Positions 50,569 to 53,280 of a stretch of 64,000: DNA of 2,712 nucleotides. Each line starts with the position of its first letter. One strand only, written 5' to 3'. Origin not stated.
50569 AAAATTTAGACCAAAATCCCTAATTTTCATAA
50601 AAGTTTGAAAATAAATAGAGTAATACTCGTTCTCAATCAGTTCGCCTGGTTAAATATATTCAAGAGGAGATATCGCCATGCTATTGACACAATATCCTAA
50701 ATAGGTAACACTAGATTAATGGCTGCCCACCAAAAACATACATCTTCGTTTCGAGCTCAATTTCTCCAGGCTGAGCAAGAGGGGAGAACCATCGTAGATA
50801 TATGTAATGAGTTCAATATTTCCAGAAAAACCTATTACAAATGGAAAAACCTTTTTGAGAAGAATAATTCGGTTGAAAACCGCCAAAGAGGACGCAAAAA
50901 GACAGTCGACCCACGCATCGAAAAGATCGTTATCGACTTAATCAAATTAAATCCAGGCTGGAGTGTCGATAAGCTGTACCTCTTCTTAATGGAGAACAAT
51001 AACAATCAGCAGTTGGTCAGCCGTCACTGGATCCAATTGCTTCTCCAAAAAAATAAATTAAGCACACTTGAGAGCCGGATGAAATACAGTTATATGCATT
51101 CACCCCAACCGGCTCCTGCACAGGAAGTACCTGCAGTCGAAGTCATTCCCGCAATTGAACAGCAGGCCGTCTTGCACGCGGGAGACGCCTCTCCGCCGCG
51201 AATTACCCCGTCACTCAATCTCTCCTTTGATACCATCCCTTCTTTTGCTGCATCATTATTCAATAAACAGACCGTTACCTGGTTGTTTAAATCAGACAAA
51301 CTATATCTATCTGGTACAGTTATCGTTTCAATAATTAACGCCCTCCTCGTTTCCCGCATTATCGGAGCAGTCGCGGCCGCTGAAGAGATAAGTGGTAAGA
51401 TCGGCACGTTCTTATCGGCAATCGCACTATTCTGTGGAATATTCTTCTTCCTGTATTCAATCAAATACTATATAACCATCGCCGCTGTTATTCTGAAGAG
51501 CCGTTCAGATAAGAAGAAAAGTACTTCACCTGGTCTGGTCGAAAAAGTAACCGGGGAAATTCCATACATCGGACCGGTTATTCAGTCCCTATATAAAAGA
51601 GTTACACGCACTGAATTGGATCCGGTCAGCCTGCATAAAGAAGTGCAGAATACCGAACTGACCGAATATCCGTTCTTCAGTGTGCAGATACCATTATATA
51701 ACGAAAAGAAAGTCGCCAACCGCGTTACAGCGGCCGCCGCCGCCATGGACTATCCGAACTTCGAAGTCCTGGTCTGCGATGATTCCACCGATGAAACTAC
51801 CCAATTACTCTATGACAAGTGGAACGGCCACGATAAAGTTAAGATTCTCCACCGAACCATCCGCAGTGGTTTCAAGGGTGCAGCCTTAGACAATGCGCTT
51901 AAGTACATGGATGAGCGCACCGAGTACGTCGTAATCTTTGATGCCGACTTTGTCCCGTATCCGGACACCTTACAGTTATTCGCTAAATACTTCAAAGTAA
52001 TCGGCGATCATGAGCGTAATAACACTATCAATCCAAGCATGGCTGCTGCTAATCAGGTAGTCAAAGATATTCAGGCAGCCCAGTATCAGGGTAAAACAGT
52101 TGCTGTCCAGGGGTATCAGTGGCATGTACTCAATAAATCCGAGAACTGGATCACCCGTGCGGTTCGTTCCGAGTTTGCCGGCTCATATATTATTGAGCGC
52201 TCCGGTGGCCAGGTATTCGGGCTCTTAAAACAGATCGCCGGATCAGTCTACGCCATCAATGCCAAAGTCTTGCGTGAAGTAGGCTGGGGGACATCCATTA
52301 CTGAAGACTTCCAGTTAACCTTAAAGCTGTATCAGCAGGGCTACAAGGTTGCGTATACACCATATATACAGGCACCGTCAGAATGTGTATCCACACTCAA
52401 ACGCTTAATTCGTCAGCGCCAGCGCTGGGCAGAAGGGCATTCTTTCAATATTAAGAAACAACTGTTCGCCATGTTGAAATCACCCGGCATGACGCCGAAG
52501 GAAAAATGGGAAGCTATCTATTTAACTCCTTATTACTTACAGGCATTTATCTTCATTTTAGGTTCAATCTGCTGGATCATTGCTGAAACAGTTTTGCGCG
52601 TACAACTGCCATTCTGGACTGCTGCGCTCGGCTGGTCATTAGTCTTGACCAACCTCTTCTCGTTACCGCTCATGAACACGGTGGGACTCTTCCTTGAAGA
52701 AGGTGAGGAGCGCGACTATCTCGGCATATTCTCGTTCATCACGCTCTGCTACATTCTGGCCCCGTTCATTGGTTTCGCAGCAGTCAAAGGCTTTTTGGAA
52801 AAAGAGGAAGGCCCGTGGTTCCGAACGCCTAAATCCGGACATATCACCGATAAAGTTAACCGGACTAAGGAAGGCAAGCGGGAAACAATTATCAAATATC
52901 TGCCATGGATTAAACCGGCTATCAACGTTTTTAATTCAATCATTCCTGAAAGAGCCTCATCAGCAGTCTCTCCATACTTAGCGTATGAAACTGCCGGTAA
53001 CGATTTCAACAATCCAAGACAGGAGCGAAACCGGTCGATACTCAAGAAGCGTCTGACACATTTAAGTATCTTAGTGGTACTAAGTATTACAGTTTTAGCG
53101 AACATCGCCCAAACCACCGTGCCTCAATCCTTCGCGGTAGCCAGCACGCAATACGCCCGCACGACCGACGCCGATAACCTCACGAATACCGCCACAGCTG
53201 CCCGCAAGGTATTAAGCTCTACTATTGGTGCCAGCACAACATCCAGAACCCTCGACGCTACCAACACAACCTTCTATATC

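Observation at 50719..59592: Novel architecture: transposase-derived HTH domains fused to a cellulose-synthase-like GT2 and a ~2000-aa Kelch/beta-propeller array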

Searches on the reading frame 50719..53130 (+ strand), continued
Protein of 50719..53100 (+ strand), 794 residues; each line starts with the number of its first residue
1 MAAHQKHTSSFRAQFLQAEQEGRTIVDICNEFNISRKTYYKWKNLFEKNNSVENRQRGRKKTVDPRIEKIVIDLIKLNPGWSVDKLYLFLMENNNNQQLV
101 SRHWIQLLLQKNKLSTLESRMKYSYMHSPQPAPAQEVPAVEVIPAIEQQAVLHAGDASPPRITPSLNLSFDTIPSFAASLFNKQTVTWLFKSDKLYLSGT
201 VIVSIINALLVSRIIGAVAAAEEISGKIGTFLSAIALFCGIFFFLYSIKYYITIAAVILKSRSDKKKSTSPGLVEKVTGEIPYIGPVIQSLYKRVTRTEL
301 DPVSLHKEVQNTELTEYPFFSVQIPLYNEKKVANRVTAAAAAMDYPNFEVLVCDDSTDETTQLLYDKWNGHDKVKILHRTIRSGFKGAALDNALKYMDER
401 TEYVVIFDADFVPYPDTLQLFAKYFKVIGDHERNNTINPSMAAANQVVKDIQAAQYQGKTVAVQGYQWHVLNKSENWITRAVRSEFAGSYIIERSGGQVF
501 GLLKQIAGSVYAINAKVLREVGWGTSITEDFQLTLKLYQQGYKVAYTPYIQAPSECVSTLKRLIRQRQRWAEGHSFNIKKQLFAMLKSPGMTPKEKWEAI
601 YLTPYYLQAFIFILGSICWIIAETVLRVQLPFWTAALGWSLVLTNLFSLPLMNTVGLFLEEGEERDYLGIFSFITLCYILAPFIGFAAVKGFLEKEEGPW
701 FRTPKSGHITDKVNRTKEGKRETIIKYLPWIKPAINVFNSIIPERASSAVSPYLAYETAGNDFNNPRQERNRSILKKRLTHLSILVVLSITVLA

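Call 73: predict_structure(alignment_id=A2)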
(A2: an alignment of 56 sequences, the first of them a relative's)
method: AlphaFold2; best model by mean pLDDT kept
length: 1144 residues; sequences in the alignment: 56
mean_pLDDT: 76.7   pTM: 0.48
mean pLDDT of the five models: 76.7, 75.6, 73.6, 72.1, 71.8
residues with pLDDT >= 90: 338; 70-90: 484; 50-70: 161; < 50: 161
segments of 3 or more residues with pLDDT < 50: 60-64, 135-143, 375-429, 574-578, 804-823, 830-832, 838-877, 896-905, 1118-1120
pLDDT, mean of each block of 10 residues (from residue 1): 77 93 91 89 89 74 60 92 94 92 87 93 91 53 66 93 90 86 88 81 55 89 94 94 87 94 93 78 69 63 68 70 72 70 82 75 80 54 35 36 42 35 40 77 96 85 93 94 89 94 86 93 95 85 93 89 88 55 83 81 86 86 90 91 93 66 80 88 93 91 78 73 78 61 56 78 68 84 81 83 51 41 51 47 45 40 35 45 58 49 52 88 89 78 80 81 76 89 85 86 86 92 90 85 82 86 88 92 84 83 88 61 58 75 67
secondary structure, 60 per line:
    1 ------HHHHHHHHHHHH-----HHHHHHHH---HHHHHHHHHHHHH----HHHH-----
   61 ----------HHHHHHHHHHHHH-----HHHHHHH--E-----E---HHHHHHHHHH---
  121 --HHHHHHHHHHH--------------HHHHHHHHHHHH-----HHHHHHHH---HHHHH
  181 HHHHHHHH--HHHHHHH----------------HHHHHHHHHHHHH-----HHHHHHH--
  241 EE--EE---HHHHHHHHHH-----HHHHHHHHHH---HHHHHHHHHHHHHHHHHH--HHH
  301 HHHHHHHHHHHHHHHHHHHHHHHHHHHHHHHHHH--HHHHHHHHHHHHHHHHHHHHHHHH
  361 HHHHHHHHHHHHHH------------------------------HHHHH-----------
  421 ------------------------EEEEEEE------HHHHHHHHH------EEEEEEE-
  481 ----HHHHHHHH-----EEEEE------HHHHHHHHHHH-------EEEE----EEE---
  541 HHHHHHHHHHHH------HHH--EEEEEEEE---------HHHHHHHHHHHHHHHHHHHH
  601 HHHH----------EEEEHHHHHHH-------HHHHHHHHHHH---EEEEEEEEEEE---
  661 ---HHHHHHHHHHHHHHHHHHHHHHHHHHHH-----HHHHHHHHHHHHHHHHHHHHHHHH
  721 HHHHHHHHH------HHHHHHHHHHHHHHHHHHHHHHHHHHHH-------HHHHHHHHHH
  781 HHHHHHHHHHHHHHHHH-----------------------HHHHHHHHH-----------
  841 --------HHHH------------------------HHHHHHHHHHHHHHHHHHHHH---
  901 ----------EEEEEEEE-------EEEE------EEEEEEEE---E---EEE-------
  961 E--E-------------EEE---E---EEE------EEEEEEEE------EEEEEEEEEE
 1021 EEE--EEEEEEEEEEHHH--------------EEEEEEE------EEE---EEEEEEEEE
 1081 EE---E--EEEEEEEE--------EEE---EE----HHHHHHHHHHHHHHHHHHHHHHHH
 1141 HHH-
elements in order (helices of 4 or more, strands of 3 or more residues): H7-18 H24-31 H35-47 H52-55 H71-83 H89-95 H108-117 H123-133 H148-159 H165-172 H176-188 H191-197 H214-226 H232-238 H250-259 H265-274 H278-295 H298-334 H337-374 H405-409 E445-451 H458-466 E473-479 H485-492 E498-502 H509-519 E527-530 E535-537 H541-552 E564-571 H581-604 E615-618 H619-625 H633-643 E647-657 H664-691 H697-729 H736-763 H771-797 H821-829 H849-852 H877-897 E911-918 E926-929 E936-943 E951-953 E978-980 E988-990 E997-1004 E1011-1023 E1026-1035 E1053-1059 E1066-1068 E1072-1082 E1089-1096 E1105-1107 H1117-1143

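Call 76: search_protein_families(library=ncbifam, alignment_id=A4, max_evalue=0.01)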
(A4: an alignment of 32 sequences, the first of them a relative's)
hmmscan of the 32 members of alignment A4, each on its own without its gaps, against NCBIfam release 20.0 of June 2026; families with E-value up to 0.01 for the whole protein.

A. member 1, P0121 (191 aa): 3 families
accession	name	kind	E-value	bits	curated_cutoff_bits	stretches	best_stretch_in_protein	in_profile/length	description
TIGR04178.1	exo_archaeo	signature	8.4e-06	26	23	1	84-171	2-91/97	exosortase/archaeosortase family protein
NF033464.1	cyanoexo_CrtC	exception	0.00029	20.5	225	1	21-141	121-240/278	cyanoexosortase C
TIGR04300.1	exosort_XrtM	exception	0.0048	17.4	125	1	73-171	45-141/150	exosortase family protein XrtM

B. families by the number of members that match (of 32 scanned): 11 families
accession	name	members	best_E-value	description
TIGR04178.1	exo_archaeo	32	5.8e-09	exosortase/archaeosortase family protein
NF033464.1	cyanoexo_CrtC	19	9.1e-07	cyanoexosortase C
TIGR04300.1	exosort_XrtM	12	4.3e-05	exosortase family protein XrtM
NF046081.1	exosort_XrtX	4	1.9e-05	exosortase X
TIGR03762.1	archaeo_artC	3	0.00011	archaeosortase C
TIGR04177.1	exosort_XrtH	2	0.002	exosortase H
NF046083.1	exosort_XrtY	1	0.00031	exosortase Y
TIGR04293.1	archaeo_artF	1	0.0017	archaeosortase family protein ArtF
NF033505.2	paceosortase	1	0.0037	pacearchaeosortase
TIGR04287.1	exosort_XrtK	1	0.0056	exosortase K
TIGR04124.1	archaeo_artE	1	0.0088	archaeosortase family protein ArtE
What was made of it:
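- Closest known: PEP-CTERM/exosortase and archaeosortase. Different: The sortase homolog is small (~190 aa) and reaches no named subfamily cut-off (call 76).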

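Call 77: search_solved_structures(query=A4, max_evalue=1)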
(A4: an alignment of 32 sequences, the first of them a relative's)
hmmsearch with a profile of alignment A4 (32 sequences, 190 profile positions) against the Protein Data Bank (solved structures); distinct sequences matched with E-value up to 1: 0.

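Call 86: search_protein_families(library=pfam, proteins=[L021:12521-20782:+, L069:12641-20701:+, L023:3862-9600:+, L054:6544-11310:+], max_evalue=0.00001)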
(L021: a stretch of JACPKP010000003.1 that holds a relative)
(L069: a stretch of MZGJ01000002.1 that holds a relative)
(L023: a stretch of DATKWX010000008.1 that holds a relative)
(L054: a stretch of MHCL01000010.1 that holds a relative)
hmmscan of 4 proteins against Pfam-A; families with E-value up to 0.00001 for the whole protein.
L021:12521-20782:+ (2754 aa): 0 families

L069:12641-20701:+ (2687 aa): 1 family
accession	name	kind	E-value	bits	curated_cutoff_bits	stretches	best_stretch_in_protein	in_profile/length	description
PF13385.13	Laminin_G_3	-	6e-14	52.9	27.6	1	2340-2497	7-148/151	Concanavalin A-like lectin/glucanases superfamily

L023:3862-9600:+ (1913 aa): 1 family
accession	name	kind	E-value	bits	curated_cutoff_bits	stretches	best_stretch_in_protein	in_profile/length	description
PF13385.13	Laminin_G_3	-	6.4e-38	130.7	27.6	2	1204-1353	12-150/151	Concanavalin A-like lectin/glucanases superfamily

L054:6544-11310:+ (1589 aa): 10 families
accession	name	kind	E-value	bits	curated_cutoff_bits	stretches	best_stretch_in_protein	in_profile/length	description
PF01344.31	Kelch_1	-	3.7e-109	356.1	20.1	2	1220-1256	9-45/46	Kelch motif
PF13418.12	Kelch_4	-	9.7e-85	278.8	21.6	0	1403-1449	1-47/49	Galactose oxidase, central domain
PF13964.12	Kelch_6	-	5.2e-83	271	25.3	0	682-729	2-50/50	Kelch motif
PF13415.12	Kelch_3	-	9e-55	182.3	22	0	1273-1315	4-47/48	Galactose oxidase, central domain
PF24681.1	Kelch_KLHDC2_KLHL20_DRC7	-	4.7e-53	180.2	50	4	344-559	1-221/221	KLHDC2/KLHL20/DRC7 Kelch-repeats domain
PF07646.21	Kelch_2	-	4.7e-49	162.3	21.3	0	493-534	3-45/48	Kelch motif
PF24981.1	Beta-prop_ATRN-LZTR1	-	1.5e-28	100.3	50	2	391-565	89-285/289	Attractin/LZTR1 beta-propeller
PF07250.17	Glyoxal_oxid_N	-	2.4e-26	92.9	37.5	0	926-998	71-145/243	Glyoxal oxidase N-terminus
PF25210.1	Kelch_FKB95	-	3e-23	83.2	70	0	1371-1470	46-148/268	FKB95, Kelch-repeats domain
PF22599.2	SecDF_P1_head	-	3.3e-06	27.4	27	0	1380-1415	84-110/114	SecDF, P1 head subdomain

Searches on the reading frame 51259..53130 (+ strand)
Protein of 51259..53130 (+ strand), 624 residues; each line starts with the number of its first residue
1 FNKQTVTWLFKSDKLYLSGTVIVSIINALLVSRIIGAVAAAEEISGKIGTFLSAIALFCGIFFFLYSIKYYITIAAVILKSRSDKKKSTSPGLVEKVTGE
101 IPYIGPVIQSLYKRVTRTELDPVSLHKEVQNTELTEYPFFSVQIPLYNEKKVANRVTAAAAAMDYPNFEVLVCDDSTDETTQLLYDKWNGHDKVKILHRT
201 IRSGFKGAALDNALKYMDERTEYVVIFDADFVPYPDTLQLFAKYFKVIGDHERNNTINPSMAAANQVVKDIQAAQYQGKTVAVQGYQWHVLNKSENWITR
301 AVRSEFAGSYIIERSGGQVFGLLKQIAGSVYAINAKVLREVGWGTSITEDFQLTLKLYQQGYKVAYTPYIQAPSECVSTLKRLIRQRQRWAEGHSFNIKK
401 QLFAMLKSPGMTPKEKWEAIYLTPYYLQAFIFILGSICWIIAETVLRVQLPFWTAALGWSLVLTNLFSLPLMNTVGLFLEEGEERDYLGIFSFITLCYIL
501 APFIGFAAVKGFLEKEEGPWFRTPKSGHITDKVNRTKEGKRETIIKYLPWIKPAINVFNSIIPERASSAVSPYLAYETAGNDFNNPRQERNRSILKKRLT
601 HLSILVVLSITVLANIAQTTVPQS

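Call 5: search_protein_families(library=pfam, proteins=[window:51259-53100:+], max_evalue=1)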
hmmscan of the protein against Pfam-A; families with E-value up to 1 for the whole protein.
window:51259-53100:+ (614 aa): 7 families
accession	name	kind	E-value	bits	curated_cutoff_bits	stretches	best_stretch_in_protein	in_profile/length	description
PF13632.12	Glyco_trans_2_3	-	8.5e-19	68.6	27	1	283-464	38-195/198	Glycosyl transferase family group 2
PF13641.12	Glyco_tranf_2_3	-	1.5e-18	68.1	27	1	140-393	3-230/230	Glycosyltransferase like family 2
PF00535.33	Glycos_transf_2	-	1.5e-17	64.5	23.3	1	141-246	1-104/168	Glycosyl transferase family 2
PF13506.12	Glyco_transf_21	-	0.00041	20.3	21.7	1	321-391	97-173/174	Glycosyl transferase family 21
PF13704.12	Glyco_tranf_2_4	-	0.058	14.3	27.5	1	170-235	23-87/98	Glycosyl transferase family 2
PF06454.17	THH1_TOM1-3_dom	-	0.066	13.1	25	1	20-96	128-205/273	THH1/TOM1/TOM3 domain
PF14030.11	DUF4245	-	0.1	13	30.1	1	259-310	97-147/165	Protein of unknown function (DUF4245)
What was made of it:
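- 51670..52398 (+): GT-A fold GT2 catalytic domain (aa 318-560) with DDSTD, DAD and TED. Pfam Glyco_tranf_2_3, Glycos_transf_2 and Glyco_trans_2_3 (call 5).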

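Call 6: search_protein_families(library=ncbifam, proteins=[window:51259-53100:+], max_evalue=1)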
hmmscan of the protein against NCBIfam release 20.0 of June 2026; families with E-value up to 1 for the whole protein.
window:51259-53100:+ (614 aa): 21 families
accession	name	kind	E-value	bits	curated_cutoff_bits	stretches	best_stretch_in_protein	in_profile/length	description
TIGR03937.1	PgaC_IcaA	equivalog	8.5e-24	84.3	422.3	2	126-276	33-180/407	poly-beta-1,6-N-acetyl-D-glucosamine synthase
TIGR03030.1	CelA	equivalog_domain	6.7e-18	64.1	699.1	2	125-241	118-249/714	UDP-forming cellulose synthase catalytic subunit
NF008558.0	PRK11498.1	equivalog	1e-14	53.4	992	2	120-245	260-377/872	UDP-forming cellulose synthase catalytic subunit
NF053846.1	glyco_with_XrtP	equivalog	4.9e-14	51.8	520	2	340-448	244-348/440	XrtP-associated glycosyltransferase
NF041865.1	EpsU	equivalog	6.7e-14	51.7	700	1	130-408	31-278/394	exopolysaccharide biosynthesis GT2 family glycosyltransferase EpsU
TIGR03965.1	mycofact_glyco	equivalog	3.4e-06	26.2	280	1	136-245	72-179/467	mycofactocin biosynthesis glycosyltransferase MftF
TIGR04242.1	nodulat_NodC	equivalog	7.4e-06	25.2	550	2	264-393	145-283/395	chitooligosaccharide synthase NodC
TIGR04017.1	WcaA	equivalog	1.4e-05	24.8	495.75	1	135-248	2-113/279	colanic acid biosynthesis glycosyltransferase WcaA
NF047683.1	TeichurnBiosyTuaG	equivalog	2e-05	24.4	400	1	138-239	6-105/252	teichuronic acid biosynthesis protein TuaG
NF007453.0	PRK10018.1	equivalog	2.9e-05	23.9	382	1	135-247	3-113/280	colanic acid biosynthesis glycosyltransferase WcaA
NF038299.1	EPS_HpsN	equivalog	0.00015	20.8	425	1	139-312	2-163/317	hormogonium polysaccharide biosynthesis glycosyltransferase HpsN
NF041875.1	EPS_EpsD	equivalog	0.00017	21.1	370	1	141-243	2-102/325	exopolysaccharide biosynthesis glycosyltransferase EpsD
NF050050.1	ProtGlycPglI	equivalog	0.00018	21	500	1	138-232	2-95/306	GalNAc(5)-diNAcBac-PP-undecaprenol beta-1,3-glucosyltransferase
NF007482.0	PRK10073.1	equivalog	0.00051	19.1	423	1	138-236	6-101/334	glycosyltransferase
TIGR04283.1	glyco_like_mftF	equivalog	0.00062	19.4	182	1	141-184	2-46/221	TIGR04283 family arsenosugar biosynthesis glycosyltransferase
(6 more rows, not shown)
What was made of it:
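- On BcsA orthologs (UDP-forming cellulose synthase): TIGR03030 scores 64 bits against 699, and PRK11498 scores 53 against 992 (call 6).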

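Call 25: search_solved_structures(query=window:51259-53130:+, max_evalue=0.001, show_alignments=1)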
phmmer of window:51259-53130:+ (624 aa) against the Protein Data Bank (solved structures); distinct sequences matched with E-value up to 0.001: 11.
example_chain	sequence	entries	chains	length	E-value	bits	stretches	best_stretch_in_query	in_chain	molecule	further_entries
2z87_A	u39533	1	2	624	4.7e-11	45.2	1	127-245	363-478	Chondroitin synthase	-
2z86_A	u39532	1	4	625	4.8e-11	45.2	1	127-245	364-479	Chondroitin synthase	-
7lby_A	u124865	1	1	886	9.6e-11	44.2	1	133-245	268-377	Cellulose synthase catalytic subunit [UDP-forming]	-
9b8v_E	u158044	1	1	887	9.7e-11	44.2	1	133-245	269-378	Cellulose synthase catalytic subunit [UDP-forming]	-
9fmv_A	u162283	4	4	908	1e-10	44.1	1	133-245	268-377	Cellulose synthase catalytic subunit [UDP-forming]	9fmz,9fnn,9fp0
5tze_C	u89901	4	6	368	5.8e-06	28.4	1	140-243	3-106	Glycosyl transferase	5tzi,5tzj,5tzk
5tz8_A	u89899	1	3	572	1.3e-05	27.2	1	140-243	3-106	Glycosyl transferase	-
5ej1_A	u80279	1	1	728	4e-05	25.6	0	327-395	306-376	Putative cellulose synthase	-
4hg6_A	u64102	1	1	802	5.4e-05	25.2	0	327-395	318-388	Cellulose Synthase Subunit A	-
4p00_A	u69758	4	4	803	5.4e-05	25.2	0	327-395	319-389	Cellulose Synthase A subunit | Cellulose Synthase subunit A | Putative cellulose synthase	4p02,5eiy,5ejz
5hea_A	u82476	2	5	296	0.00058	21.8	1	140-230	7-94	Putative glycosyltransferase (GalT1)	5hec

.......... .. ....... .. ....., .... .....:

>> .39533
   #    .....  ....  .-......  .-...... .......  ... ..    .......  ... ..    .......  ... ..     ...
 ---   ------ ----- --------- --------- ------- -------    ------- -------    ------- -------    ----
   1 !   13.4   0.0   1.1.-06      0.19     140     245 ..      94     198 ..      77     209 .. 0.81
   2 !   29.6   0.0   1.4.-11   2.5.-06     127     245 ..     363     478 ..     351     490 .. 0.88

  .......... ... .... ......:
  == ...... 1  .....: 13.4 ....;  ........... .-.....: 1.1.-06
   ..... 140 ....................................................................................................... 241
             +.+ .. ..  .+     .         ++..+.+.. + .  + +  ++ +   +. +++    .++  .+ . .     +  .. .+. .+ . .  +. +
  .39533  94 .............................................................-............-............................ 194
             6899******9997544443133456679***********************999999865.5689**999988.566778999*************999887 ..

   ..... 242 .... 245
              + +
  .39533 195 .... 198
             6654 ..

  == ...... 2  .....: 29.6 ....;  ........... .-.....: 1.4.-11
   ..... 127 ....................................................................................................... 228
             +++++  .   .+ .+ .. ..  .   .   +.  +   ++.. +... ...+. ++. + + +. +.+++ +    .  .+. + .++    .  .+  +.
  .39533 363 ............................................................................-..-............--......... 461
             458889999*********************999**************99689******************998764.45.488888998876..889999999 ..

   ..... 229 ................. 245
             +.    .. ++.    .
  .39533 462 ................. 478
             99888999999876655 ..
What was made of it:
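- Sequence hits in the PDB are to BcsA and chondroitin synthase (call 25).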
